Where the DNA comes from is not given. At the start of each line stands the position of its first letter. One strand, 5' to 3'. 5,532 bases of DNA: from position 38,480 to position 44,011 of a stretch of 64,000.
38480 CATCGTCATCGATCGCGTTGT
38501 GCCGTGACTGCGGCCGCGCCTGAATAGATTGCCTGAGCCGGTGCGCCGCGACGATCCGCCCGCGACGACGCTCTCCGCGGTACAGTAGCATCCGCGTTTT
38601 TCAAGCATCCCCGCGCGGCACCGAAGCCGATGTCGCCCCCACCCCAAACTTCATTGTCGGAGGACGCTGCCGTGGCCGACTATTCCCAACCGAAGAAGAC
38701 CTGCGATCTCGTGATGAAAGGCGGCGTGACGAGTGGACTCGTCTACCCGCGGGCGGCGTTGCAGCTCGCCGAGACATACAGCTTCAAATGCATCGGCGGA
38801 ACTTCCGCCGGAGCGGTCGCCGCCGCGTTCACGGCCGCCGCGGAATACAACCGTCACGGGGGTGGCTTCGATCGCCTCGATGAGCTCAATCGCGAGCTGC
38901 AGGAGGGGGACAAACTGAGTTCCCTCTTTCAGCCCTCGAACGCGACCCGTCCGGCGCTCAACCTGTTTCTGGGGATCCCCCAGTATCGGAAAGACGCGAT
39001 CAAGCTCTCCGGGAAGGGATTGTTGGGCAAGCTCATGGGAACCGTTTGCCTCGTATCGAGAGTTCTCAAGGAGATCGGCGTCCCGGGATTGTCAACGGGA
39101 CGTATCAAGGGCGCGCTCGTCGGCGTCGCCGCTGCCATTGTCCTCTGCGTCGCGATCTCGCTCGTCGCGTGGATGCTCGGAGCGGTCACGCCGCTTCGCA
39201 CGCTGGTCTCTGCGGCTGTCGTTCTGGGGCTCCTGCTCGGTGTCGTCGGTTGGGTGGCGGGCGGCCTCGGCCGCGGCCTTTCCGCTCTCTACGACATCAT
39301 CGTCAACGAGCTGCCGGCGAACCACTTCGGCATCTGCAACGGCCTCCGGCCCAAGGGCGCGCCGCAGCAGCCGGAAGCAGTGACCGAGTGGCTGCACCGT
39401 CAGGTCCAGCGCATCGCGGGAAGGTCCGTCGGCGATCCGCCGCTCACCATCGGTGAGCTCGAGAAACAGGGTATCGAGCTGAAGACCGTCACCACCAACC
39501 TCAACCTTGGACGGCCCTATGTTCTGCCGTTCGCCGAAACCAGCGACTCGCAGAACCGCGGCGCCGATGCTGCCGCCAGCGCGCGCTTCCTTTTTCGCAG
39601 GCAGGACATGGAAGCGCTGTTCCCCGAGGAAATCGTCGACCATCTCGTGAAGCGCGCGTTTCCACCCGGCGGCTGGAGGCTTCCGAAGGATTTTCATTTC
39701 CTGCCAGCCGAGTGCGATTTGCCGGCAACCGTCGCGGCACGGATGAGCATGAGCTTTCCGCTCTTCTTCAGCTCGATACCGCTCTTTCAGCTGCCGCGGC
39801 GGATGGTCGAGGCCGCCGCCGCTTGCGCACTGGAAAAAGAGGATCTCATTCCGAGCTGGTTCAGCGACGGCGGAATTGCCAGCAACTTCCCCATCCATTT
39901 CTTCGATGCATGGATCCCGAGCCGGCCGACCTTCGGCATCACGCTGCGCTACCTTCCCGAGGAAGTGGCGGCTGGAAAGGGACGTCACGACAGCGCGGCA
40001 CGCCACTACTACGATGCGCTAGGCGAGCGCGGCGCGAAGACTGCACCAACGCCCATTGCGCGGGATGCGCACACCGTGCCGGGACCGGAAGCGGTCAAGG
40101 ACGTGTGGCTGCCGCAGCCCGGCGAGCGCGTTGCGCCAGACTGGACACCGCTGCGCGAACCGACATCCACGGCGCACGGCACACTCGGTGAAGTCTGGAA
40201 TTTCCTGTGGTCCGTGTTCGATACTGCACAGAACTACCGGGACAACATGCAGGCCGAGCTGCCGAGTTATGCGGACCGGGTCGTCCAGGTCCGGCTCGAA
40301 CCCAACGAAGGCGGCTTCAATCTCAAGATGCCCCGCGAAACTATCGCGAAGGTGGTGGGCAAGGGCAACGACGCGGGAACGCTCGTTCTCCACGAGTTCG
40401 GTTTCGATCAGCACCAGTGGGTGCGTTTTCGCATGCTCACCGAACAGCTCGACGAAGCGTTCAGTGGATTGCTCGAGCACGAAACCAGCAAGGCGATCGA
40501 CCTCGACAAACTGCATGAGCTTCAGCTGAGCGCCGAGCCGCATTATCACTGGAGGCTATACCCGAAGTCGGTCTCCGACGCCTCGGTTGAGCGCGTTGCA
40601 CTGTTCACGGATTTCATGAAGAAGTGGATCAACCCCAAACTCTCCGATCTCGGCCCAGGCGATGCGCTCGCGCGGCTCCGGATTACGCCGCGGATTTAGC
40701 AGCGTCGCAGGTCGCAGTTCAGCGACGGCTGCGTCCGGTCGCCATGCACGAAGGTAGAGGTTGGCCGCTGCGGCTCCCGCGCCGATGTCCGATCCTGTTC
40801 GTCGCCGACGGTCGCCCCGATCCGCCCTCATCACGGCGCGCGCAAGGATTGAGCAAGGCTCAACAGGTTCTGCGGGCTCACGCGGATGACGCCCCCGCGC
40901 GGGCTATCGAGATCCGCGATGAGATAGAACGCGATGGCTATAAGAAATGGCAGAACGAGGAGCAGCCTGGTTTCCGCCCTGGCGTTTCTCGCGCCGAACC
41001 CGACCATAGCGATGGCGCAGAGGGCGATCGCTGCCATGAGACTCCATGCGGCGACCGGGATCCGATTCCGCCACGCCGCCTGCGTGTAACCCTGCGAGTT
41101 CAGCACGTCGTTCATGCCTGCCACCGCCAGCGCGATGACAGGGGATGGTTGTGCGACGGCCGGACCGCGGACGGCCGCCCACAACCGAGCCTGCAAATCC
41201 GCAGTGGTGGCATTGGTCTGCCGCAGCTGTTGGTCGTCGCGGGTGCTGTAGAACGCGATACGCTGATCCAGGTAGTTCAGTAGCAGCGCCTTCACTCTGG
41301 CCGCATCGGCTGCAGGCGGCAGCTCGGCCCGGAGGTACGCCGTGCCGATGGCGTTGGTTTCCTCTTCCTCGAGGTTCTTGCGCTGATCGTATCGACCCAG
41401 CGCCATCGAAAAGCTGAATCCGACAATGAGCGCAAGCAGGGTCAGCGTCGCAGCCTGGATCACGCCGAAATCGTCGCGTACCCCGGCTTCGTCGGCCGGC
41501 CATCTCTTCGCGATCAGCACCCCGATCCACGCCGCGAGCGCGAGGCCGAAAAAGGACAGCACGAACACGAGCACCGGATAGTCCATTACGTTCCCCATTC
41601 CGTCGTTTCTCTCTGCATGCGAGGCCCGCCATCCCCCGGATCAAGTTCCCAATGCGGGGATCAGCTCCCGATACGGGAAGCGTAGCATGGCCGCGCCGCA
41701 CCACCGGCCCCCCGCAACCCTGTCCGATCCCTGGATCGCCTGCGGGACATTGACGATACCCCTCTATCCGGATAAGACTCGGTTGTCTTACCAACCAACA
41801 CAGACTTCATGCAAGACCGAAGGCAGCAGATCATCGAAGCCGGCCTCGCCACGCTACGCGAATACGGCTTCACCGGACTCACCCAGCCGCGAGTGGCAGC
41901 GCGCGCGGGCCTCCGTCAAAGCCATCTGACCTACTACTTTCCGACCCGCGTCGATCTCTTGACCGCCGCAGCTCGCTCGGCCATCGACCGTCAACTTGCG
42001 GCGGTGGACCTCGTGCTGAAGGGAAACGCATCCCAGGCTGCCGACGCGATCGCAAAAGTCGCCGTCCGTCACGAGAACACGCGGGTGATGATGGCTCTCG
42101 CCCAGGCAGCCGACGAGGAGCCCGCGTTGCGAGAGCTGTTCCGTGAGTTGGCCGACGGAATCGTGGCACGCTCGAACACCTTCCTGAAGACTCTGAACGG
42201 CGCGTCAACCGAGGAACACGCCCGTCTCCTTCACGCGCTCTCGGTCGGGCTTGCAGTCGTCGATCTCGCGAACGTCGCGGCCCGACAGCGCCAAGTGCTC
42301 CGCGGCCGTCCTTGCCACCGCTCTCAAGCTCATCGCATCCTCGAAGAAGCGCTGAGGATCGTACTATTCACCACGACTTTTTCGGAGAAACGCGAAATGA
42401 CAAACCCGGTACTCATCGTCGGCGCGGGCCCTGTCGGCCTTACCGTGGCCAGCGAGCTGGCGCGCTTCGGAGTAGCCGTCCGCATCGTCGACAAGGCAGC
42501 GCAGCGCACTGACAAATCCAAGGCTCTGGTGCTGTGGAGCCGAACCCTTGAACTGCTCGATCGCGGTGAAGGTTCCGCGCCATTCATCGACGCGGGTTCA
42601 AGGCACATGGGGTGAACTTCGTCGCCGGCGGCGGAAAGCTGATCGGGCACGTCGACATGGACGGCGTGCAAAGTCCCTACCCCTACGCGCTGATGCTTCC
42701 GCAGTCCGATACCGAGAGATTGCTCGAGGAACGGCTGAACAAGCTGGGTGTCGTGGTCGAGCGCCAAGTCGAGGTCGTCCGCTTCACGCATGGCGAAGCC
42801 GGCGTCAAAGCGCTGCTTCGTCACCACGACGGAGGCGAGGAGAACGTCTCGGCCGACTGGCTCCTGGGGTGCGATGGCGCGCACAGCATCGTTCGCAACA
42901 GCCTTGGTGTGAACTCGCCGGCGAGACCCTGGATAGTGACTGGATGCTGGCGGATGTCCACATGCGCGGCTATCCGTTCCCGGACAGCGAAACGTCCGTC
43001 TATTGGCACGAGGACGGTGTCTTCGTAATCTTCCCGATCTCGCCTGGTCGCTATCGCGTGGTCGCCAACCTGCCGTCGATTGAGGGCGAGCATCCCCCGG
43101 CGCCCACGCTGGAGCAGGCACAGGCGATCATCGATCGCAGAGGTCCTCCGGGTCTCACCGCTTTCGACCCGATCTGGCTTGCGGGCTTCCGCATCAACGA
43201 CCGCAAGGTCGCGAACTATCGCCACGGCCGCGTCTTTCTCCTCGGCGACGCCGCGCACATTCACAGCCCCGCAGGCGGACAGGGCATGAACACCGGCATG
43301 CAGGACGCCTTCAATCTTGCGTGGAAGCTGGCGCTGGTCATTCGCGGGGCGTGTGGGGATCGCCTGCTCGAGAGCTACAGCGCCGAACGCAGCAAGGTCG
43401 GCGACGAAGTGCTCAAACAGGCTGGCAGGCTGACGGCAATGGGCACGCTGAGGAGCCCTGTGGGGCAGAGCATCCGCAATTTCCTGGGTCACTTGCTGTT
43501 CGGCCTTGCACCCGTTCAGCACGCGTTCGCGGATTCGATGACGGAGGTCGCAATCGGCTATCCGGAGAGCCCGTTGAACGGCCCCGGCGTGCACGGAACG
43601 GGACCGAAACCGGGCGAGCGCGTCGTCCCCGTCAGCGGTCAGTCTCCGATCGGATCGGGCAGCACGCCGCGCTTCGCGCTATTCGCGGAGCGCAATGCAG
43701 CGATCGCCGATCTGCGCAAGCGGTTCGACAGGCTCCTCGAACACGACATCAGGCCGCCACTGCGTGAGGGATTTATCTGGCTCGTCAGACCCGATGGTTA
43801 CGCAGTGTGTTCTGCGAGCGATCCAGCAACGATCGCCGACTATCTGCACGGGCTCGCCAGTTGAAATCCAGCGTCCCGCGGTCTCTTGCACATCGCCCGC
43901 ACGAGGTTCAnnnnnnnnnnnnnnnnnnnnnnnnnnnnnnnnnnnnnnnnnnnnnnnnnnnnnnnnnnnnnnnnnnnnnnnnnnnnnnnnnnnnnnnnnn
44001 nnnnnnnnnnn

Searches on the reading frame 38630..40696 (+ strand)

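Call 33: search_protein_families(library=pfam, proteins=[window:38630-40696:+], max_evalue=0.001)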
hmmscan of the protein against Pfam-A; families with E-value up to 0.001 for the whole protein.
window:38630-40696:+ (689 aa): 1 family
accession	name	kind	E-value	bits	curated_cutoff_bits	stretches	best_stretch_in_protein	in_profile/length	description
PF01734.28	Patatin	-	2.8e-12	47.7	27.7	1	27-425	1-190/191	Patatin-like phospholipase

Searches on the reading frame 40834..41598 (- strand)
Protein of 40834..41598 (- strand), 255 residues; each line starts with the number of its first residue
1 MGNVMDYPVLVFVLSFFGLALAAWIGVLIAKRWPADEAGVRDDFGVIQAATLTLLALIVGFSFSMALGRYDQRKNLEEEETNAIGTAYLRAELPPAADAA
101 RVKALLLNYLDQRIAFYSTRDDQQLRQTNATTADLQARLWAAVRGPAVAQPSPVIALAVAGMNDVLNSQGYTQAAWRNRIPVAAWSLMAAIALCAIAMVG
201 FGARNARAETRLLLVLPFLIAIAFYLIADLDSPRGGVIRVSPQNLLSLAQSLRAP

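Call 33: search_protein_families(library=pfam, proteins=[window:40834-41598:-], max_evalue=0.001)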
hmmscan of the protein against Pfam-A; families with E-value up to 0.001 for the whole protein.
window:40834-41598:- (255 aa): 1 family
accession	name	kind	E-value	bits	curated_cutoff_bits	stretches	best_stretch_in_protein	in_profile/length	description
PF14023.12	Bestrophin-like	-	6.3e-17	62.4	32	1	20-244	4-231/232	Bestrophin-like domain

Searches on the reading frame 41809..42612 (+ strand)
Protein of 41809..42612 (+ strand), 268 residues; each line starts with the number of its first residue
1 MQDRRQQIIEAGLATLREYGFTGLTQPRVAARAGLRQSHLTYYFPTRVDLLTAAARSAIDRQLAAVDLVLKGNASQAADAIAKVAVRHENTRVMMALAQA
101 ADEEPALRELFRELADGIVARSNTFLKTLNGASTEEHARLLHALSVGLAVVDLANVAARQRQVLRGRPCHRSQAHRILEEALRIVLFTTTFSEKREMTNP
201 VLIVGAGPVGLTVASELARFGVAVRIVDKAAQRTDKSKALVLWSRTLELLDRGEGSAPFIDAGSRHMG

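Call 33: search_protein_families(library=pfam, proteins=[window:41809-42612:+], max_evalue=0.001)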
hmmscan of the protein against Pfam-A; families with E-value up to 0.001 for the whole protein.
window:41809-42612:+ (268 aa): 9 families
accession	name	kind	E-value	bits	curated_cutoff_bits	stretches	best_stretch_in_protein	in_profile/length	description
PF01494.25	FAD_binding_3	-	1.3e-14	54.6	22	1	200-253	3-56/349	FAD binding domain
PF00440.29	TetR_N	-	1.2e-07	31.8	24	1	8-53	1-46/47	Bacterial regulatory proteins, tetR family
PF17940.6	TetR_C_31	-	2.3e-05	25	27.4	1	76-164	5-97/107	Tetracyclin repressor-like, C-terminal domain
PF07992.20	Pyr_redox_2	-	4.3e-05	23.5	26.1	1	194-231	138-175/291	Pyridine nucleotide-disulphide oxidoreductase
PF13450.12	NAD_binding_8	-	0.00014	22.5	21.9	1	203-231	1-29/68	NAD(P)-binding Rossmann-like domain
PF00070.33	Pyr_redox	-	0.00018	22.4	22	1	201-231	2-32/82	Pyridine nucleotide-disulphide oxidoreductase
PF02826.25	2-Hacid_dh_C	-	0.00092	19.1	25.1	0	199-241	37-79/178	D-isomer specific 2-hydroxyacid dehydrogenase, NAD binding domain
PF01266.30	DAO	-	0.00094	19.2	27.9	0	201-230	2-31/353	FAD dependent oxidoreductase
PF13738.12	Pyr_redox_3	-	0.00096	18.9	30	0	202-231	1-31/305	Pyridine nucleotide-disulphide oxidoreductase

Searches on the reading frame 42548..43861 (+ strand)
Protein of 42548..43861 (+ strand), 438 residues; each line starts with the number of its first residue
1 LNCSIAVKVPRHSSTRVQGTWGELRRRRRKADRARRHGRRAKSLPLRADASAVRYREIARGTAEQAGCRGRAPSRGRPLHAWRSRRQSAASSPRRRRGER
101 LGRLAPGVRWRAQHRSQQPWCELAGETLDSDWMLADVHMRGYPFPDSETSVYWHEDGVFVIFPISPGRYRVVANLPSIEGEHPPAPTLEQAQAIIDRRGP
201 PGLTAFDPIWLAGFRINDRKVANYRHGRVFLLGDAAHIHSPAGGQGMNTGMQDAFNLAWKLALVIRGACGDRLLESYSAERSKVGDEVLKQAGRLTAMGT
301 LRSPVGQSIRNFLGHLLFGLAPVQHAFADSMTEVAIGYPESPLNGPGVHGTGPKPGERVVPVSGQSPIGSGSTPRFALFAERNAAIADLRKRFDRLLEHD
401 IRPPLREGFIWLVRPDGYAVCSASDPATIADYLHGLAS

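Call 34: search_protein_families(library=pfam, proteins=[window:42548-43861:+], max_evalue=0.001)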
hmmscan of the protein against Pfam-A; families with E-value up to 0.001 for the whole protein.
window:42548-43861:+ (438 aa): 1 family
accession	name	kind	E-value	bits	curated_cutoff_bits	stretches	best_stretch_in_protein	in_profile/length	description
PF01494.25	FAD_binding_3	-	4e-37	128.7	22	1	127-291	175-348/349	FAD binding domain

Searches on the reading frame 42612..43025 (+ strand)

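Call 34: search_protein_families(library=pfam, proteins=[window:42612-43025:+], max_evalue=0.001)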
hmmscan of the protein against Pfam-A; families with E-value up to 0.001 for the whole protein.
window:42612-43025:+ (138 aa): 1 family
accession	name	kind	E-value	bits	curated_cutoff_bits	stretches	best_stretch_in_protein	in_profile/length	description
PF01494.25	FAD_binding_3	-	6.6e-21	75.3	22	1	13-103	82-172/349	FAD binding domain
